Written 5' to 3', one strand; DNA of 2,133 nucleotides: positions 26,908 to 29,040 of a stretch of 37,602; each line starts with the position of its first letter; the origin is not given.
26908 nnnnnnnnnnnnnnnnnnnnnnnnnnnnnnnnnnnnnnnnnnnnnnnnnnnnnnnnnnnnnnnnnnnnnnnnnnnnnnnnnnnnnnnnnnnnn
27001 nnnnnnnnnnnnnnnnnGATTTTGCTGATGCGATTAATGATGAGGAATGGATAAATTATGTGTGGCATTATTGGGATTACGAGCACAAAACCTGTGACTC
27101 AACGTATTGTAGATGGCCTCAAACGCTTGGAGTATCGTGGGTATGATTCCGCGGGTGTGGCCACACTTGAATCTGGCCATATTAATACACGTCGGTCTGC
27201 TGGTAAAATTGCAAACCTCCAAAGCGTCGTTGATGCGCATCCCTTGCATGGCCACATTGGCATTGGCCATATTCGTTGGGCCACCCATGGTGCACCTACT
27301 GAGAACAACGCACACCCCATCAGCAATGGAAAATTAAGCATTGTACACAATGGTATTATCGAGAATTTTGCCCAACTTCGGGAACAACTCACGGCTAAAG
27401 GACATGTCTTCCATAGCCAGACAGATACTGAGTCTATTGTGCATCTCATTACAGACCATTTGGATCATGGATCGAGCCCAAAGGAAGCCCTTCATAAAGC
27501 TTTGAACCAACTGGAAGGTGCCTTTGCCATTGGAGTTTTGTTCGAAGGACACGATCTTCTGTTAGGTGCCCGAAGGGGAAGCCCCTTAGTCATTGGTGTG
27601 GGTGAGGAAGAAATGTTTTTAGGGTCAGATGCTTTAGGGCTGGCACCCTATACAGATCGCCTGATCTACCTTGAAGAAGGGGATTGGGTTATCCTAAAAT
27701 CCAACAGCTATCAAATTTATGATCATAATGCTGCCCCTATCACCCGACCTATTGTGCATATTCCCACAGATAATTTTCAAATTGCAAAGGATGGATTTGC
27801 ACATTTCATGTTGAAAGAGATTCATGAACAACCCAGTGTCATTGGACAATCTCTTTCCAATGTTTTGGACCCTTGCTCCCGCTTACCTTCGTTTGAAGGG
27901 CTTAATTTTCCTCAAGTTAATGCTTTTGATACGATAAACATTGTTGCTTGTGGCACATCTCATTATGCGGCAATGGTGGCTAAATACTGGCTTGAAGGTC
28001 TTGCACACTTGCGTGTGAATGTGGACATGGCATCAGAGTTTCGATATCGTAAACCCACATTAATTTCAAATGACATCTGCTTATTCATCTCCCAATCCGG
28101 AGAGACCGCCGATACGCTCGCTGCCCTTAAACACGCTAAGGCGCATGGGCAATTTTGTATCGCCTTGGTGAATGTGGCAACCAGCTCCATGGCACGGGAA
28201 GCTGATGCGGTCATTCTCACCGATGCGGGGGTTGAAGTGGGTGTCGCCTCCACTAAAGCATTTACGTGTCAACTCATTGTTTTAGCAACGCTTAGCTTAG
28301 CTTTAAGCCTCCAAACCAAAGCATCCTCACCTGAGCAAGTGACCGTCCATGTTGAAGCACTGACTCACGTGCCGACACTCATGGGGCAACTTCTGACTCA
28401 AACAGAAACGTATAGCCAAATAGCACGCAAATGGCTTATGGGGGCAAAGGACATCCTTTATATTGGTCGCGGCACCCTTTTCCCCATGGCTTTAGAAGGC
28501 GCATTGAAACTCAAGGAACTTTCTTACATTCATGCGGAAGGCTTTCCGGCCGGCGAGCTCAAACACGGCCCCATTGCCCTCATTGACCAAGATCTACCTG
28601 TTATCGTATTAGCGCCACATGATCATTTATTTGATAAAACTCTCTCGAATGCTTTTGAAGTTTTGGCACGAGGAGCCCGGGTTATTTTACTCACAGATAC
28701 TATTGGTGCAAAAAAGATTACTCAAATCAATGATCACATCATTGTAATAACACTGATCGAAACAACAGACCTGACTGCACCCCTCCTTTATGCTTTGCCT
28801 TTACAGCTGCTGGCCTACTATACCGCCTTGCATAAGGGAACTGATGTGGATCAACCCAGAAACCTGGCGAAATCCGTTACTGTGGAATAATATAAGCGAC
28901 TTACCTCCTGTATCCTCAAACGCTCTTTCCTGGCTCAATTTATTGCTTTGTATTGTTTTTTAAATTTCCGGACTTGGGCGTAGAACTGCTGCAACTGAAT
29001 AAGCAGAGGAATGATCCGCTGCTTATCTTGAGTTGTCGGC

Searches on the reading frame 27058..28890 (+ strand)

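Call 5: search_protein_families(library=pfam, proteins=[window:27058-28890:+])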
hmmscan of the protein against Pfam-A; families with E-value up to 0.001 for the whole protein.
window:27058-28890:+ (610 aa): 4 families
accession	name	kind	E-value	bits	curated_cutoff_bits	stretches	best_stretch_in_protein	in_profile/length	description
PF01380.27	SIS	-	1.2e-51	174.4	25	2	292-412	7-128/131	SIS domain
PF13522.11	GATase_6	-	1.8e-20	73.7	27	1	65-190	10-129/130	Glutamine amidotransferase domain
PF13537.11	GATase_7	-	5.6e-15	55.9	25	1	81-191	9-117/123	Glutamine amidotransferase domain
PF13230.11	GATase_4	-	1.4e-05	24.6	23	1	53-152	59-162/272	Glutamine amidotransferases class-II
